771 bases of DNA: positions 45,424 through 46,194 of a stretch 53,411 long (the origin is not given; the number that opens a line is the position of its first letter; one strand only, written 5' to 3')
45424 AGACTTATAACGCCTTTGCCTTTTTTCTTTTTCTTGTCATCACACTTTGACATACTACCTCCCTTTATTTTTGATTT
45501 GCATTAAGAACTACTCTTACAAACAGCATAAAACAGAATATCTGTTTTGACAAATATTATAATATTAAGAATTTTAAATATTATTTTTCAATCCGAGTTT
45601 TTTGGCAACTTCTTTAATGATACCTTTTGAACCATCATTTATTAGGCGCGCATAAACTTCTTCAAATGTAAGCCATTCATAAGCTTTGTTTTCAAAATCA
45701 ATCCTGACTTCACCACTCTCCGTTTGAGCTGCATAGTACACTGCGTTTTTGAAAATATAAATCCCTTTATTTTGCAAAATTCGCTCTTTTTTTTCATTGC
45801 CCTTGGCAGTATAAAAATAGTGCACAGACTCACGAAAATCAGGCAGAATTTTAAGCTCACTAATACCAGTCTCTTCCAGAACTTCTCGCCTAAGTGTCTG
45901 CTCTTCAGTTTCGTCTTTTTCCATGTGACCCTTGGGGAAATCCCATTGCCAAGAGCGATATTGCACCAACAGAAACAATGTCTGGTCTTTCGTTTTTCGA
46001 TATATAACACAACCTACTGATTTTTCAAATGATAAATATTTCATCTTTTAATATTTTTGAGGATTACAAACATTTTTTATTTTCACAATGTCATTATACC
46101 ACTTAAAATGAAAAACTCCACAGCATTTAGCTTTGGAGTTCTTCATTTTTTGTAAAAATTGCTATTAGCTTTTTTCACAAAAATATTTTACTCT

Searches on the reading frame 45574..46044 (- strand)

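Call 63: search_protein_families(library=pfam, proteins=[window:45574-46044:-], max_evalue=0.001)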
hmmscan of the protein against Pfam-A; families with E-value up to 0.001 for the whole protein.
window:45574-46044:- (156 aa): 1 family
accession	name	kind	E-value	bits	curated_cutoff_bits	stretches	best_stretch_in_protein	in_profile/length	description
PF00293.34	NUDIX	-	2.5e-19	70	21.1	1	8-139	4-127/134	NUDIX domain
